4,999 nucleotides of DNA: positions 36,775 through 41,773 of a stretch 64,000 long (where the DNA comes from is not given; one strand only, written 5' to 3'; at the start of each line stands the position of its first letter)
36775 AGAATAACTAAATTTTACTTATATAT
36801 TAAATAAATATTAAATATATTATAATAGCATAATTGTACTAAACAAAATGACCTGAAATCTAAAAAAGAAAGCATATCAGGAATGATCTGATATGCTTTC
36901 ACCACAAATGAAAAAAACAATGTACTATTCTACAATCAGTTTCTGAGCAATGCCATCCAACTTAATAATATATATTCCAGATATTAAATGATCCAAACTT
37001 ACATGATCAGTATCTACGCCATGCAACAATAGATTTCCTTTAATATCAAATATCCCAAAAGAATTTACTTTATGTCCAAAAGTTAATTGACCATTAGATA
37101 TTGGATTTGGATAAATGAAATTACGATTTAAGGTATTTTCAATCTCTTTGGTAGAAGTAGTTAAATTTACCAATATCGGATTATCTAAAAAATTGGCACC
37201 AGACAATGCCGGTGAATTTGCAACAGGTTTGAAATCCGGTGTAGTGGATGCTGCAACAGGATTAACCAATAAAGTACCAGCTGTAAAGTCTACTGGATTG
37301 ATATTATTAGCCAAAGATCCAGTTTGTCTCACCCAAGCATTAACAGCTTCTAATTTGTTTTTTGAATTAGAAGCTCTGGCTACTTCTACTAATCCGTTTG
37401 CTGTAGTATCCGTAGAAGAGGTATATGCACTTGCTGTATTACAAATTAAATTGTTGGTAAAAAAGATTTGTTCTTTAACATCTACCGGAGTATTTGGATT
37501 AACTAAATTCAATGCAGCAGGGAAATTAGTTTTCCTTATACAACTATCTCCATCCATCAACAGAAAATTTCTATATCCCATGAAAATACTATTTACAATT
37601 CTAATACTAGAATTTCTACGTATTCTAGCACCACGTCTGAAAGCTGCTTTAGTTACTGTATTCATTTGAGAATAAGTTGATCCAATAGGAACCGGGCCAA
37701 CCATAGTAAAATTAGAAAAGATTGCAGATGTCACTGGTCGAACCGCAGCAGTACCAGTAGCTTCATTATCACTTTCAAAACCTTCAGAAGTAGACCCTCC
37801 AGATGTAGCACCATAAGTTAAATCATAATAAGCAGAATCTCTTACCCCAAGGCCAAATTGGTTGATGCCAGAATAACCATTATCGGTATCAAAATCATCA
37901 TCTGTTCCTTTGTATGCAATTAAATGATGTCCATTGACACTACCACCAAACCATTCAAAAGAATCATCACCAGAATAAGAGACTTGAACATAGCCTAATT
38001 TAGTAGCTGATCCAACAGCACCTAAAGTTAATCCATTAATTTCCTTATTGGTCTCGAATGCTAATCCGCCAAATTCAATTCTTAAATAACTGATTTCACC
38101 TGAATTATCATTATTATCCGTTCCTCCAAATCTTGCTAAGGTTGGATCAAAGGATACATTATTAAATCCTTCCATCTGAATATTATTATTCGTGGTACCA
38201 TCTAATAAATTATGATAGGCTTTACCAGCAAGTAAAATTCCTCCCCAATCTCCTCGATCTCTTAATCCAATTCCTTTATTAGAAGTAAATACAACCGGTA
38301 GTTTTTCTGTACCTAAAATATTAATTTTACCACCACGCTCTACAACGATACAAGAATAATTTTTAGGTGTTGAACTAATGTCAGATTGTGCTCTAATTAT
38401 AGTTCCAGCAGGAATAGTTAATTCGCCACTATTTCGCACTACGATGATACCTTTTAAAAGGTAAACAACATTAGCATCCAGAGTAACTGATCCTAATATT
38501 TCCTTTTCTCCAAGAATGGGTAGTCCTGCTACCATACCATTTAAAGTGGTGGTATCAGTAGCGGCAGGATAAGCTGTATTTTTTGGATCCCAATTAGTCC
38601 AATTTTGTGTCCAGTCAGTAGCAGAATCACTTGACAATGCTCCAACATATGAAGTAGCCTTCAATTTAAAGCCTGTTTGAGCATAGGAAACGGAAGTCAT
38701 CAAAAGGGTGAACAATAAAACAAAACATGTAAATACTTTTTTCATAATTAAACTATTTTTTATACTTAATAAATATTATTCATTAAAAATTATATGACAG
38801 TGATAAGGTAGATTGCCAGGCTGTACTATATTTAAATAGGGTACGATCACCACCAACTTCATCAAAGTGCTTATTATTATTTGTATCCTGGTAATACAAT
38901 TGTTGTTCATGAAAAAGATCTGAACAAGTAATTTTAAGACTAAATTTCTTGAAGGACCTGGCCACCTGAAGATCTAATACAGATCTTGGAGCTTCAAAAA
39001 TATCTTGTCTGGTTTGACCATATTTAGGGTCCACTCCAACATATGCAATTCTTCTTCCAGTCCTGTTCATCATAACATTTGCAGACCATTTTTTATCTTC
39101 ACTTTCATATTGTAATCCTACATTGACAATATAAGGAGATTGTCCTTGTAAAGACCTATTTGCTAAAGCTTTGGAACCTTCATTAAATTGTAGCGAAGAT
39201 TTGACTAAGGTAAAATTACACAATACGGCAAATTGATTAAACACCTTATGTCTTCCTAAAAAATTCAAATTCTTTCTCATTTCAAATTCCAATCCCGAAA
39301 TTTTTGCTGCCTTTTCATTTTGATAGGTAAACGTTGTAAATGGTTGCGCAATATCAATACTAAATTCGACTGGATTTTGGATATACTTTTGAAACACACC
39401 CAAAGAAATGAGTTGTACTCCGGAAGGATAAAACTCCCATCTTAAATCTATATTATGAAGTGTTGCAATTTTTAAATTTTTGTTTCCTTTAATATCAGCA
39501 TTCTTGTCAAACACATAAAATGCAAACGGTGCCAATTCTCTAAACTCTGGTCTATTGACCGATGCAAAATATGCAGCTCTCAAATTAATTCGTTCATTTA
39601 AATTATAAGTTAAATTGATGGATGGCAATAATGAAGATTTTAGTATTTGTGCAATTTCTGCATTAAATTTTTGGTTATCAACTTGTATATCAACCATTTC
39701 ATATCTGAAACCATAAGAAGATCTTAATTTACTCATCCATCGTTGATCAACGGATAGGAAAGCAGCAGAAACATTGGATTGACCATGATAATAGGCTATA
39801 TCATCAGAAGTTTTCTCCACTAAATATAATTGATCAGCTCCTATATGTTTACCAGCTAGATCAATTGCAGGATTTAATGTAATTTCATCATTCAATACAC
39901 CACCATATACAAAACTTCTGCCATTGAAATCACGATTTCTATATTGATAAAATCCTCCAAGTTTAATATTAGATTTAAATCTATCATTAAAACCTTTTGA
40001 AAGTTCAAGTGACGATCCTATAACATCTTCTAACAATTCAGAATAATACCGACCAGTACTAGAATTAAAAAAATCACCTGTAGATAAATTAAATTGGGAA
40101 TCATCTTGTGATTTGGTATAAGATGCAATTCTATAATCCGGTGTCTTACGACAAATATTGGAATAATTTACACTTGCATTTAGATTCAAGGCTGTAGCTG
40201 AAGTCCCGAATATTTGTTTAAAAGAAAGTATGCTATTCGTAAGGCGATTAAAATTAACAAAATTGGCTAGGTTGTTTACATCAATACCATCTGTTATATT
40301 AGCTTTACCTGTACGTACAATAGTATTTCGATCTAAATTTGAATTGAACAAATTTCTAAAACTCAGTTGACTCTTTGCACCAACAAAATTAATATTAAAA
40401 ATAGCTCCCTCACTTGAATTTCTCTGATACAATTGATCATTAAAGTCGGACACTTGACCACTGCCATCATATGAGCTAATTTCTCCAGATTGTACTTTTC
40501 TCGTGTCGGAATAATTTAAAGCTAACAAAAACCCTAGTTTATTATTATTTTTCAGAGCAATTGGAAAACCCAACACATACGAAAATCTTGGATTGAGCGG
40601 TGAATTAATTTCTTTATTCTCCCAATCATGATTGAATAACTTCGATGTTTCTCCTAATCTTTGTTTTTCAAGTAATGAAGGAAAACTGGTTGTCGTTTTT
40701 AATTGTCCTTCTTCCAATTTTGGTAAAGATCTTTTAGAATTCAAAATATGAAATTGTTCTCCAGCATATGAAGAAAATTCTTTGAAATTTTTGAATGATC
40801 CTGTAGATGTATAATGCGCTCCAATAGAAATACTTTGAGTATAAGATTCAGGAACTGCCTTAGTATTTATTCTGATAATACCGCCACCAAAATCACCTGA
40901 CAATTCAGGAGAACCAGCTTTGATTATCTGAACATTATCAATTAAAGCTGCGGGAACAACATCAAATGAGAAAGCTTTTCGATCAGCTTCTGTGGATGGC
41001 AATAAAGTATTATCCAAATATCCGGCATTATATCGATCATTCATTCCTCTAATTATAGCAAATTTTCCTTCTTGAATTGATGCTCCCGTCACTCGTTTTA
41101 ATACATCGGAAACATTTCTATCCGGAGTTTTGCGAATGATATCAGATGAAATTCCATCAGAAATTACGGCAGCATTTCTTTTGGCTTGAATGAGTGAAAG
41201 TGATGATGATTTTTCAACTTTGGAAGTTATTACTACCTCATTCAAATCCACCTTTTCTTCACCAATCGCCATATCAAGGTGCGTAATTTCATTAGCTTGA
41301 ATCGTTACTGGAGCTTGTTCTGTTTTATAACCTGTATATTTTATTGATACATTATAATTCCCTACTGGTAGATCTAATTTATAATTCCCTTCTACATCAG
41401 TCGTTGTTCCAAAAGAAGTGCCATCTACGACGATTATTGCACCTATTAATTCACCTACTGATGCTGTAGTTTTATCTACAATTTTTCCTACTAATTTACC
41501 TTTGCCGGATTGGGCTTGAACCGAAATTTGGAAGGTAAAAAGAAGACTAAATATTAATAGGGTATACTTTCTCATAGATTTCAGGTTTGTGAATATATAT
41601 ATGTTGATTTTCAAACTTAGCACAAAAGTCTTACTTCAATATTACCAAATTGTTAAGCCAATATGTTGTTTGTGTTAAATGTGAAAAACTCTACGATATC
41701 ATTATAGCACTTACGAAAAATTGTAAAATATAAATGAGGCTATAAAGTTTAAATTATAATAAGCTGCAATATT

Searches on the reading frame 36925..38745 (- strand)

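Call 53: search_protein_families(library=pfam, proteins=[window:36925-38745:-], max_evalue=0.001)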
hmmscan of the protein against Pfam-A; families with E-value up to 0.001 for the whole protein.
window:36925-38745:- (606 aa): 1 family
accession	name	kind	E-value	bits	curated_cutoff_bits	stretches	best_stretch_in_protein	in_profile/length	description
PF18962.6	Por_Secre_tail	-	4.3e-05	24.2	27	1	544-603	1-73/75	Secretion system C-terminal sorting domain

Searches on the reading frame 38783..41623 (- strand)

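Call 53: search_protein_families(library=pfam, proteins=[window:38783-41623:-], max_evalue=0.001)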
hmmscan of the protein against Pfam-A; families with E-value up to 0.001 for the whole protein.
window:38783-41623:- (946 aa): 5 families
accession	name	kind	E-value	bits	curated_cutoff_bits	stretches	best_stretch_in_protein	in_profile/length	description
PF00593.30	TonB_dep_Rec_b-barrel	-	5.9e-25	89.5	27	1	499-890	18-420/436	TonB dependent receptor-like, beta-barrel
PF13715.12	CarbopepD_reg_2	-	8.3e-18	64.7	32.2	1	46-132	3-88/88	CarboxypepD_reg-like domain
PF13620.12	CarboxypepD_reg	-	4e-11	43.6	32.3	1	44-119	2-80/82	Carboxypeptidase regulatory-like domain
PF07715.20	Plug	-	3.2e-09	37.7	23.9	1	149-244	3-101/107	TonB-dependent Receptor Plug Domain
PF08308.17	PEGA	-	7.9e-05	22.9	20.8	1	61-120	12-67/71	PEGA domain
